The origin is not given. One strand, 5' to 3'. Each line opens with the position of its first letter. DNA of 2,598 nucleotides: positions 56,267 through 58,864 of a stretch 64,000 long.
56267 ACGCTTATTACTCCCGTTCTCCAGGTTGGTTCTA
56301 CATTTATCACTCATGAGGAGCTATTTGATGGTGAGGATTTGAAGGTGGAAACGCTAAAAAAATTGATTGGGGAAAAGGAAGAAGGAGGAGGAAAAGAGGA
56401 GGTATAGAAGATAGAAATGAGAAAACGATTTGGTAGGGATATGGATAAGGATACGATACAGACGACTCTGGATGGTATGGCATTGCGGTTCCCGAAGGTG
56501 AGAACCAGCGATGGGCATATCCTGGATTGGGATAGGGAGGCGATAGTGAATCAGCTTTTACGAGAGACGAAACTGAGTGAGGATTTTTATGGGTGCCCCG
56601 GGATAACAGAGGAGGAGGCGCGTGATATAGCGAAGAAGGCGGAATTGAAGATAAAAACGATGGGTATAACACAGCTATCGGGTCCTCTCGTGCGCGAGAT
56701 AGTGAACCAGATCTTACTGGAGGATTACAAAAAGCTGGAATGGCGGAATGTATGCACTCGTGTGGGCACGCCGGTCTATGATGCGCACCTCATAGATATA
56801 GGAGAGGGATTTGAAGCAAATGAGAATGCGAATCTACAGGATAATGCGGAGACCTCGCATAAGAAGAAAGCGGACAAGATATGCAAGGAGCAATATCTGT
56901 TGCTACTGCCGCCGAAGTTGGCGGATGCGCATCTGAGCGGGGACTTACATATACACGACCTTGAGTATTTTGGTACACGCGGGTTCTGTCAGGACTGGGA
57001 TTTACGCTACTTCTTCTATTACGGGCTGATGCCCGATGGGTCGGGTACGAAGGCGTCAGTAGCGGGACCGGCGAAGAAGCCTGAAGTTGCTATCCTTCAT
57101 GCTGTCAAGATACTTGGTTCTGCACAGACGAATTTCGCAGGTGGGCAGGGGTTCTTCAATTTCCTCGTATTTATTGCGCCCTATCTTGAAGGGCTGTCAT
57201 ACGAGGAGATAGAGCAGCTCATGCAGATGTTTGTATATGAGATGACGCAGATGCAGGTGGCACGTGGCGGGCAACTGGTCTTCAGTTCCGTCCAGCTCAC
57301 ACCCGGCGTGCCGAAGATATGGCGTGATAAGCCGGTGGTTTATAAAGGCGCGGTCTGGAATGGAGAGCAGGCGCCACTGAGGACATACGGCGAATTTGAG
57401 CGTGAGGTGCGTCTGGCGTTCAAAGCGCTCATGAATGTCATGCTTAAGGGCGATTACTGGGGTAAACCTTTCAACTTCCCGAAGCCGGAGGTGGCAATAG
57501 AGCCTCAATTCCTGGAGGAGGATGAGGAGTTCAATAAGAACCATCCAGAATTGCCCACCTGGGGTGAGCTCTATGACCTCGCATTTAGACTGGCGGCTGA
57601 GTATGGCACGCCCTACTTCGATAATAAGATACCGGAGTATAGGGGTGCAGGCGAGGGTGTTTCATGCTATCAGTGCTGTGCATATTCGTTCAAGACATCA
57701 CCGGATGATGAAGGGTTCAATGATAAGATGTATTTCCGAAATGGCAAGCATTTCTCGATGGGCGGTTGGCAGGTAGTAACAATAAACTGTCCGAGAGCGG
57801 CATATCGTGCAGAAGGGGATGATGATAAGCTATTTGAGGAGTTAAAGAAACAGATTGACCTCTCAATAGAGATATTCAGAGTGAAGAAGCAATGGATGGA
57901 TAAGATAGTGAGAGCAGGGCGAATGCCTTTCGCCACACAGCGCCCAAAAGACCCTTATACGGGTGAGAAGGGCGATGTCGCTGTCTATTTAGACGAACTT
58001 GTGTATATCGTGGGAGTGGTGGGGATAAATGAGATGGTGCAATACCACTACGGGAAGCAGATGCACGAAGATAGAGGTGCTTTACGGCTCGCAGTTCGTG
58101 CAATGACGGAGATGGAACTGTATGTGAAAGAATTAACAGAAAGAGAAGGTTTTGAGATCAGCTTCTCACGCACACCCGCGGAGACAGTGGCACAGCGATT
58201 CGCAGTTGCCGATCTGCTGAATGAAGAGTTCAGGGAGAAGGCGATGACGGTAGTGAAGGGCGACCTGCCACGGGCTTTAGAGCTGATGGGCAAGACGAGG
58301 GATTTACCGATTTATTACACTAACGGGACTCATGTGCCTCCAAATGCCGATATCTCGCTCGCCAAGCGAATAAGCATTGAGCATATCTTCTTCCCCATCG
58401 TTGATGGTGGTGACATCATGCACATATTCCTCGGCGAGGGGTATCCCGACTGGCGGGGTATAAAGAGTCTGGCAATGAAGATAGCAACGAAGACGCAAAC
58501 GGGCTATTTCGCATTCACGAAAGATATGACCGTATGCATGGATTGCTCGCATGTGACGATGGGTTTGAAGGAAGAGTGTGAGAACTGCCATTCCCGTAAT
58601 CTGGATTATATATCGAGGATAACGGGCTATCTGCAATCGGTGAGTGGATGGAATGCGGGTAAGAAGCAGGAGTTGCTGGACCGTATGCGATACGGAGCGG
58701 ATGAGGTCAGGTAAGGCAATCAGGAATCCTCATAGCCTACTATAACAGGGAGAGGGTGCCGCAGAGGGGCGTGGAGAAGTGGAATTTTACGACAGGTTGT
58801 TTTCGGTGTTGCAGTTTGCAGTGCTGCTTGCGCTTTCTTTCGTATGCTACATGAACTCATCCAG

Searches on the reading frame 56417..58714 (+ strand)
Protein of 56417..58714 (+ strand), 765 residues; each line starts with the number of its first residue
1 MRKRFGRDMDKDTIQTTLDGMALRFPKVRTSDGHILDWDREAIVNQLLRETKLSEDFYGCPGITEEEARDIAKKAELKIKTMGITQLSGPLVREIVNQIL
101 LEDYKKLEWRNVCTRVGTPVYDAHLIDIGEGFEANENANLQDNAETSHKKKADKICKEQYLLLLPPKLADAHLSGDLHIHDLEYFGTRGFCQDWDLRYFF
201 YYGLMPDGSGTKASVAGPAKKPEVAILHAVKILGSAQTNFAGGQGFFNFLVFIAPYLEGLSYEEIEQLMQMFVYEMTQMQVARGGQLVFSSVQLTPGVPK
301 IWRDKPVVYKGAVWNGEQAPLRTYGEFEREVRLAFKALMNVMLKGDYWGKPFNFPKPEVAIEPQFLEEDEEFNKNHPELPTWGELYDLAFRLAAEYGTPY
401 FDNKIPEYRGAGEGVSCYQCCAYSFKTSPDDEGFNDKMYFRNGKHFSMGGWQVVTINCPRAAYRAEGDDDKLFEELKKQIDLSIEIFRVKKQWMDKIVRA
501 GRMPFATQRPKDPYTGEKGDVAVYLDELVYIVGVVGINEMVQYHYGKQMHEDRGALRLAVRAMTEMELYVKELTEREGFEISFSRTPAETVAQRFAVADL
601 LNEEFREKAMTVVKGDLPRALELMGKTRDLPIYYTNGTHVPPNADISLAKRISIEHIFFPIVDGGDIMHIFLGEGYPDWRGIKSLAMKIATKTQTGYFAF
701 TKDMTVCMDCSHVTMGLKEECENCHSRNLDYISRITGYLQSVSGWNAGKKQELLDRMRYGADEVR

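Call 9: list_cluster_members(proteins=[window:56417-58714:+, window:53836-55806:+, window:58847-63664:-])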
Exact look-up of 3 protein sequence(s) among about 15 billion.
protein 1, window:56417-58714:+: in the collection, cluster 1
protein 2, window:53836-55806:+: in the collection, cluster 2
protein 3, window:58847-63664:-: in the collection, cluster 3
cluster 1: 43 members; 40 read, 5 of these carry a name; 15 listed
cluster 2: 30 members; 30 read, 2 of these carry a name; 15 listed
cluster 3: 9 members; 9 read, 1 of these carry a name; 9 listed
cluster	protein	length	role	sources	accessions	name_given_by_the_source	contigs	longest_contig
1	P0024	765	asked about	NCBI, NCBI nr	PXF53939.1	MAG: anaerobic ribonucleoside-triphosphate reductase [Candidatus Methanophagaceae ... | MAG: anaerobic ribonucleoside-triphosphate reductase [Methanophagales archaeon]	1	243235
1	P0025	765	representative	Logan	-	-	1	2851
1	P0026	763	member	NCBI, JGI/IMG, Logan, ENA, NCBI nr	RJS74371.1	anaerobic ribonucleoside-triphosphate reductase [Methanophagales archaeon] | MAG: anaerobic ribonucleoside-triphosphate reductase [Methanophagales archaeon]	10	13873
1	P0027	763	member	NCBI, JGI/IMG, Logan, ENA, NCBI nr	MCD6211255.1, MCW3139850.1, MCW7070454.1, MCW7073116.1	MAG: anaerobic ribonucleoside-triphosphate reductase [Methanophagales archaeon] | anaerobic ribonucleoside-triphosphate reductase [Methanophagales archaeon]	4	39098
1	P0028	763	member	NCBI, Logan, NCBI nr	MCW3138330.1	MAG: anaerobic ribonucleoside-triphosphate reductase [Methanophagales archaeon] | anaerobic ribonucleoside-triphosphate reductase [Methanophagales archaeon]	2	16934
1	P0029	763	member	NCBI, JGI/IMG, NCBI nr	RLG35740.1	anaerobic ribonucleoside-triphosphate reductase [Methanosarcinales archaeon] | MAG: anaerobic ribonucleoside-triphosphate reductase [Methanosarcinales archaeon]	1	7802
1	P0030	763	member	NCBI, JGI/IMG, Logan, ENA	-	-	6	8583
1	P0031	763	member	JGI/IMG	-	-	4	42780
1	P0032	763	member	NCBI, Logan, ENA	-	-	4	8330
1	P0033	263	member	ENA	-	-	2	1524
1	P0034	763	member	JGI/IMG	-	-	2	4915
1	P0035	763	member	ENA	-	-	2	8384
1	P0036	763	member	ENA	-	-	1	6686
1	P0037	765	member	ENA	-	-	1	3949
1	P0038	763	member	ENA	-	-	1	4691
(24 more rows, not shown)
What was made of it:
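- The source is a MAG (call 9).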
